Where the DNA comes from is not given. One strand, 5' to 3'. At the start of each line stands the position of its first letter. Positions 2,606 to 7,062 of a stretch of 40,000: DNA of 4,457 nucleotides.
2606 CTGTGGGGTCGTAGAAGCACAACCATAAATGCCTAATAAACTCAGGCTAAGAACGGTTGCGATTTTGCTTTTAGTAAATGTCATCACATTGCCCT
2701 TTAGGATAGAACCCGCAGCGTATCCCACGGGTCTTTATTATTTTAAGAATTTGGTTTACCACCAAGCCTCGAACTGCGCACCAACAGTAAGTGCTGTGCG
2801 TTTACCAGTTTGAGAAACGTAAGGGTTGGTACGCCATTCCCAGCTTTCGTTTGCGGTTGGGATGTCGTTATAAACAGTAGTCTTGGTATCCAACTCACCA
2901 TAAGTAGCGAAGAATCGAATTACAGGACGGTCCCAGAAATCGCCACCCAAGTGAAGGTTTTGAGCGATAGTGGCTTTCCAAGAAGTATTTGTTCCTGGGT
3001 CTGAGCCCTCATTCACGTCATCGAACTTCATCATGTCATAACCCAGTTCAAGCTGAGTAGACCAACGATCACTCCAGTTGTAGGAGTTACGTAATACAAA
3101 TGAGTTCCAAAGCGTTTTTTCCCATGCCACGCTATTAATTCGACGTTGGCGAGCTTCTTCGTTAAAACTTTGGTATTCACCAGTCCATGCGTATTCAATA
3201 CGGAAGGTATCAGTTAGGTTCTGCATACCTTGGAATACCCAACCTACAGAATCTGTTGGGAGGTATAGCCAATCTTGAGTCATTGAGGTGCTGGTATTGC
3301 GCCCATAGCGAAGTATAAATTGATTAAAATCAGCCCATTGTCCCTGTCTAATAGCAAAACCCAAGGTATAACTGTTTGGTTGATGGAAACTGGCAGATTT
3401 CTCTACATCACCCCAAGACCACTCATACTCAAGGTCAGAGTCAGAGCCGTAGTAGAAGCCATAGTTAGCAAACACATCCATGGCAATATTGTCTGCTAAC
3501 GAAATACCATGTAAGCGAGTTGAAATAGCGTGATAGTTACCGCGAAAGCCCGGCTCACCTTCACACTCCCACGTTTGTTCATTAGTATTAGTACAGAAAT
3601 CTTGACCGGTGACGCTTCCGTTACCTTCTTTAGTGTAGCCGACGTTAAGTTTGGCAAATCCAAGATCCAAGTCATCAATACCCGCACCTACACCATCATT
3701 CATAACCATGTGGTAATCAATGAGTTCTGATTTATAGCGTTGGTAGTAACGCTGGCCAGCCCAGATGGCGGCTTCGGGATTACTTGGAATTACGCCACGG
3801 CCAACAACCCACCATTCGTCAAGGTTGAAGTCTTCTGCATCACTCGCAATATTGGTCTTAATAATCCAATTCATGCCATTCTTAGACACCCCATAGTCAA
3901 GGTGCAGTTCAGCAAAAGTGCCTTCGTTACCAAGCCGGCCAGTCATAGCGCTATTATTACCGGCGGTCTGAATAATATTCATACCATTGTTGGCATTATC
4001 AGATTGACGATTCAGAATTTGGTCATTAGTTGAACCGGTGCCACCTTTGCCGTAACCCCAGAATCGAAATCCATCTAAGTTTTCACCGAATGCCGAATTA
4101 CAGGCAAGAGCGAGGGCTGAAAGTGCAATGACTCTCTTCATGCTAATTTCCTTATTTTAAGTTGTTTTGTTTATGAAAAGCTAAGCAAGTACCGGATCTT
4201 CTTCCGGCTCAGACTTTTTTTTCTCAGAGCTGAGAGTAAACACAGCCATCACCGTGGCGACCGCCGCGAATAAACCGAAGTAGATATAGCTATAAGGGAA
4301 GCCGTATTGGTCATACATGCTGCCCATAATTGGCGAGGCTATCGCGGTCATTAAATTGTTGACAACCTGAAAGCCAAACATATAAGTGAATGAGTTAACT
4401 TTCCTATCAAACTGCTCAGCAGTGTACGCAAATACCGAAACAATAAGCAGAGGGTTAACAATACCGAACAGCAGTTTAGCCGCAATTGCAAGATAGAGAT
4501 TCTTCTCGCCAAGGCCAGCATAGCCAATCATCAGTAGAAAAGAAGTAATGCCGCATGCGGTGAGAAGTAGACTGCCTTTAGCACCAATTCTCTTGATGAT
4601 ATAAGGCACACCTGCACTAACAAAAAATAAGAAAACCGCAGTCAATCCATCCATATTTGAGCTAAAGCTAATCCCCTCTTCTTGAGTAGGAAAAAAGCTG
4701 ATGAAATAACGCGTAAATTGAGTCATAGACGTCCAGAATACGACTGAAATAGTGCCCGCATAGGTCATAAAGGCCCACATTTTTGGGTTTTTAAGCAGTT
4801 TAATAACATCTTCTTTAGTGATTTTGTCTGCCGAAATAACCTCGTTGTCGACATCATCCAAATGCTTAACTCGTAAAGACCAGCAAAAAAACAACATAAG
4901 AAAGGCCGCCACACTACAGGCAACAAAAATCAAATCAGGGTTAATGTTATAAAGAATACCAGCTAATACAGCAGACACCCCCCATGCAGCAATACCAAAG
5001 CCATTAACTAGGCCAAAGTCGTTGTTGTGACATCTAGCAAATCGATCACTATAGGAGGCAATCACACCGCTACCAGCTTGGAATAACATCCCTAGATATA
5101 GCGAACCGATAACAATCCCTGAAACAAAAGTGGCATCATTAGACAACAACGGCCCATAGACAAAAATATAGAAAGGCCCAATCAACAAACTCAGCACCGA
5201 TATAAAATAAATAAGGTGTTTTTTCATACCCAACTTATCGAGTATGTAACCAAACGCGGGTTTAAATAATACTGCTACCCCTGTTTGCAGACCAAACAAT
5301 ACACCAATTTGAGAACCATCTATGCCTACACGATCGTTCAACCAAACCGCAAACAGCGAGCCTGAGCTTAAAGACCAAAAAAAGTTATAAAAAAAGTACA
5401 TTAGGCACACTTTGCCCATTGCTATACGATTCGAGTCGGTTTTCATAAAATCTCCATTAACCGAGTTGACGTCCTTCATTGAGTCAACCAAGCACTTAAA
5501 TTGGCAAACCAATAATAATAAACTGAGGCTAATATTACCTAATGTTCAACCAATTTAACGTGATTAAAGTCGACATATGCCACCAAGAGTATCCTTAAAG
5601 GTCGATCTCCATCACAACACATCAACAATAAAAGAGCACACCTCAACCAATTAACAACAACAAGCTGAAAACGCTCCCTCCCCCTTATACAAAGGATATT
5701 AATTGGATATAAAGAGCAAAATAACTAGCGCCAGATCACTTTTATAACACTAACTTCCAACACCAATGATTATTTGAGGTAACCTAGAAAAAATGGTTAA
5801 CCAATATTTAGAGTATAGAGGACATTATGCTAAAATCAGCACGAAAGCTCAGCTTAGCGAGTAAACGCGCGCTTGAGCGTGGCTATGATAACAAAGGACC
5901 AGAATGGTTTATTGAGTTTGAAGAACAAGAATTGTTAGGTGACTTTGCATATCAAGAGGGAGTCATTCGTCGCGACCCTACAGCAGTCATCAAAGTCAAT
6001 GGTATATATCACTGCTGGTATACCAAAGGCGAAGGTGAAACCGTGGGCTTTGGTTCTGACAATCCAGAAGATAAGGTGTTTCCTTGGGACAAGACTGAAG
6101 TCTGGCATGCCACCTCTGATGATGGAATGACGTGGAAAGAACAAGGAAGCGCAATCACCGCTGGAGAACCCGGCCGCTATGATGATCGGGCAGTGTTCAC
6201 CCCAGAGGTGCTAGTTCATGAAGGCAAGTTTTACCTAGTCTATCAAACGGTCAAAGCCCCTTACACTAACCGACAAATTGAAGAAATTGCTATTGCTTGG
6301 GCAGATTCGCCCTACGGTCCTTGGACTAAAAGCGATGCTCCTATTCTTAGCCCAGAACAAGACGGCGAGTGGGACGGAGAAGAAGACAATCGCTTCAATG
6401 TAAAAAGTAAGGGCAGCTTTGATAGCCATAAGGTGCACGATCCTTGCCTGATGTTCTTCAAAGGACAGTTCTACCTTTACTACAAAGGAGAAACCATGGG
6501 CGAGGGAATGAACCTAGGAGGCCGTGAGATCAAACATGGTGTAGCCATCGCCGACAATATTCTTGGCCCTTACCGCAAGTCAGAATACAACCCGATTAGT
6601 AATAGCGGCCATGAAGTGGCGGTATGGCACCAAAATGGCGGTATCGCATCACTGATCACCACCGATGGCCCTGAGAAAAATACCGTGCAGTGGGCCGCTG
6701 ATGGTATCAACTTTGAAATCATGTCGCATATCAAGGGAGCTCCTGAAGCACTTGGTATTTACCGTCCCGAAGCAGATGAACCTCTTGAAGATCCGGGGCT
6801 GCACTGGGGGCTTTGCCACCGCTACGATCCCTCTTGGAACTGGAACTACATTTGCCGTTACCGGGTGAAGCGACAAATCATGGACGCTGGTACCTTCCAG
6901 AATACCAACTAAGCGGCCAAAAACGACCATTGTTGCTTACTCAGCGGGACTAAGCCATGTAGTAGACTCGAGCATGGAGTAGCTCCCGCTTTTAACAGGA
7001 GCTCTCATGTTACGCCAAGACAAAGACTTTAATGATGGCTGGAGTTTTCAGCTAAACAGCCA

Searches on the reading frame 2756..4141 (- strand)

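Call 69: search_protein_families(library=pfam, proteins=[window:2756-4141:-])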
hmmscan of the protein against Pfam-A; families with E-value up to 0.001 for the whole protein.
window:2756-4141:- (461 aa): 1 family
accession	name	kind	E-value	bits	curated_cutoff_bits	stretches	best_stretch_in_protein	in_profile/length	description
PF02264.21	LamB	-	1.2e-57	197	25.1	1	27-461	1-378/378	LamB porin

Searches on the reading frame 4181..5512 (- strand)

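Call 69: search_protein_families(library=pfam, proteins=[window:4181-5512:-])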
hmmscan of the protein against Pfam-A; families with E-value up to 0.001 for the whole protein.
window:4181-5512:- (443 aa): 3 families
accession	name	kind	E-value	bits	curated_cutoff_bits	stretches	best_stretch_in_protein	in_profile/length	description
PF01306.25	LacY_symp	-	1e-76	258.8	24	1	35-433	12-406/413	LacY proton/sugar symporter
PF07690.21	MFS_1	-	2e-29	103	33.4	2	35-374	1-329/347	Major Facilitator Superfamily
PF12832.13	MFS_1_like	-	1.8e-12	47.4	25.2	1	40-409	6-371/373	MFS_1 like family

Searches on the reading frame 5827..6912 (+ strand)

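Call 69: search_protein_families(library=pfam, proteins=[window:5827-6912:+])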
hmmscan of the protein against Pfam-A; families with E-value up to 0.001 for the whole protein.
window:5827-6912:+ (361 aa): 2 families
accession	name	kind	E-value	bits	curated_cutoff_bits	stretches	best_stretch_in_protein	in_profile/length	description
PF04616.20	Glyco_hydro_43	-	1.1e-13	51.7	32.2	1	88-170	33-111/288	Glycosyl hydrolases family 43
PF00251.26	Glyco_hydro_32N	-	5.7e-07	29.8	22.1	1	50-179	11-125/307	Glycosyl hydrolases family 32 N-terminal domain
